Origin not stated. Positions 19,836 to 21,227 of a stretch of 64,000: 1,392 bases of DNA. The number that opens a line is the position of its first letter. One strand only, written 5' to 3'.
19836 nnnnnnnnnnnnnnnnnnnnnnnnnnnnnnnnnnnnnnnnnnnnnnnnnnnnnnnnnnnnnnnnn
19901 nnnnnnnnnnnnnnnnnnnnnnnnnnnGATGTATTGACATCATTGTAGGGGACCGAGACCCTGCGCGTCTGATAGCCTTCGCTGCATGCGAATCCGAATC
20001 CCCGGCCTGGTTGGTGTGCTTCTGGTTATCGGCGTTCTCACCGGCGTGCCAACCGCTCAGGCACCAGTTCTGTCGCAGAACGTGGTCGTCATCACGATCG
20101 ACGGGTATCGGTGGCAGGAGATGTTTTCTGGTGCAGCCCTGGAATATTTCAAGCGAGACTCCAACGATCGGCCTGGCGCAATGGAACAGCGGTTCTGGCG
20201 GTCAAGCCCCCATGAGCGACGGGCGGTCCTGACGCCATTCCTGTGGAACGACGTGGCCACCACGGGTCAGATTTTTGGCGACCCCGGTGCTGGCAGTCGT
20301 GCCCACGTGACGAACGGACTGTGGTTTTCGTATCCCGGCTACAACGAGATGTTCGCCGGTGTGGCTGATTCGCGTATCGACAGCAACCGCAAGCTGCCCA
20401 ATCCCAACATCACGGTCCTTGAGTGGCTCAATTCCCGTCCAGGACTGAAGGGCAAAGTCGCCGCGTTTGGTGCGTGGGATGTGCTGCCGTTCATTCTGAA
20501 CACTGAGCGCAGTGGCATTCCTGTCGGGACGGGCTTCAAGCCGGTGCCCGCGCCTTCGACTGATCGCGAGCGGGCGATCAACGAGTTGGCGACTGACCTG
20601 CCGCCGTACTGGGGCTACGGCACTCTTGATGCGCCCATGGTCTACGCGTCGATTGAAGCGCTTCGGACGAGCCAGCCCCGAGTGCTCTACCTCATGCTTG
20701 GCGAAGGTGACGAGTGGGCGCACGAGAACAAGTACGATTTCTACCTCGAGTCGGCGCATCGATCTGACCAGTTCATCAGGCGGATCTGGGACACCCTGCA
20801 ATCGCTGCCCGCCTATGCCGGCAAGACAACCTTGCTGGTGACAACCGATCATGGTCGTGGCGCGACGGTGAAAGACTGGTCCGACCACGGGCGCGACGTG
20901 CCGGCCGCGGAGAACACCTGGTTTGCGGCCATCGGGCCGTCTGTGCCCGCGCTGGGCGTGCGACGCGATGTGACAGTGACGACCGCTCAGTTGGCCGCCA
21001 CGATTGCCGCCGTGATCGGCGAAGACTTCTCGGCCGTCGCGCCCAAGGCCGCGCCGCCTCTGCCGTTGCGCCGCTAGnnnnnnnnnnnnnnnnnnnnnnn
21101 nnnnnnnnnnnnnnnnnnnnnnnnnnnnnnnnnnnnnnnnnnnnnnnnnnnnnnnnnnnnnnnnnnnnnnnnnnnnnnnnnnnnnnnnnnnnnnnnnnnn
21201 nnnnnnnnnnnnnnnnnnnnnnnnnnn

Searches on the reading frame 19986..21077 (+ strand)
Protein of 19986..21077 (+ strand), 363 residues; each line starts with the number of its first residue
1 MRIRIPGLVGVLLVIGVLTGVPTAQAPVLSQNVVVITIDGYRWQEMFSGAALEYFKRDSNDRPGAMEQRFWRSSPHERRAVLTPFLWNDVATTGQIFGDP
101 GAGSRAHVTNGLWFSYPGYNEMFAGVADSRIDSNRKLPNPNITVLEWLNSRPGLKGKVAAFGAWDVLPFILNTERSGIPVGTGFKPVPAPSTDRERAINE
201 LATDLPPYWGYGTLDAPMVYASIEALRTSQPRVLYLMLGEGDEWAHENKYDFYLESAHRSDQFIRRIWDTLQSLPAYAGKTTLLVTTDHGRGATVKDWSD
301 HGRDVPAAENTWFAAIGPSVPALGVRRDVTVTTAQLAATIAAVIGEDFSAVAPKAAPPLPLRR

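Call 27: find_encoding_contigs(protein=window:19986-21077:+, flank=10000, max_places=10)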
Protein window:19986-21077:+ (363 aa): 22 contigs read that carry it; 9 places shown.
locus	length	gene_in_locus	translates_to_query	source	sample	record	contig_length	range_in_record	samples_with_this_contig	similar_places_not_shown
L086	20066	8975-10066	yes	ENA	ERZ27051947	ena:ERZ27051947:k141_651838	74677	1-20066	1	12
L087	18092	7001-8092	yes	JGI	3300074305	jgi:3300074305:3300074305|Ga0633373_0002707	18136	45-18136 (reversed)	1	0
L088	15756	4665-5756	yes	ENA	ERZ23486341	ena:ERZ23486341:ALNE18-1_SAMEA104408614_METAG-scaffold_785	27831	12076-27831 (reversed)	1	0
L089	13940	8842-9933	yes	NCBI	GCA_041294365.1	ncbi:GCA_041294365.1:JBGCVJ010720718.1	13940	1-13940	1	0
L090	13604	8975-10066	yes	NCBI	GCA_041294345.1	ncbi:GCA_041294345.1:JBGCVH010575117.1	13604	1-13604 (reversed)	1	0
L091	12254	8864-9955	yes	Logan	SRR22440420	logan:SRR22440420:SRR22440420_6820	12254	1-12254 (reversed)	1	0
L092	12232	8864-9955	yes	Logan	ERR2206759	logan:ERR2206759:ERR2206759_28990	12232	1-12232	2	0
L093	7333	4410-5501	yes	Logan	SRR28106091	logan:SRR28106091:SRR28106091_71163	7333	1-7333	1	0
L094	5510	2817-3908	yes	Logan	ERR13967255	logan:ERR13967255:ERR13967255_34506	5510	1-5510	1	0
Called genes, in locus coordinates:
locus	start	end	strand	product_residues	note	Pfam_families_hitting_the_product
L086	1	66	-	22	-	?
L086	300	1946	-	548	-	-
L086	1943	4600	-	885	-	-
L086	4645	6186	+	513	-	-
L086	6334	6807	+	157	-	PF01042:Ribonuc_L-PSP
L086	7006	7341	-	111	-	PF02452:PemK_toxin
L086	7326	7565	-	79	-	PF01402:RHH_1 (weak)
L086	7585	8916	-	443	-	PF14684:Tricorn_C1, PF03572:Peptidase_S41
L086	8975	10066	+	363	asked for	-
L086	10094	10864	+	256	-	PF00106:adh_short, PF01370:Epimerase (weak), PF08659:KR, PF13561:adh_short_C2, PF23441:SDR (weak)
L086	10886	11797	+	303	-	PF01136:Peptidase_U32 (weak)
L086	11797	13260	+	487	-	PF00171:Aldedh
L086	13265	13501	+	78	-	PF13620:CarboxypepD_reg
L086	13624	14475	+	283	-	PF13620:CarboxypepD_reg (weak)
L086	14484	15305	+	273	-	PF09430:EMC7_beta-sandw (faint), PF17210:SdrD_B (faint), PF22904:NOMO1-like_2nd (faint), PF14686:fn3_3 (faint), PF13620:CarboxypepD_reg (weak)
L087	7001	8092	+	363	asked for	-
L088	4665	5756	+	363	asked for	-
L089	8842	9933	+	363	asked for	-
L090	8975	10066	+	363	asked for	-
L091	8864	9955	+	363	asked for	-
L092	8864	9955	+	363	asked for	-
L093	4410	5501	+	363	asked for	-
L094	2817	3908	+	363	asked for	-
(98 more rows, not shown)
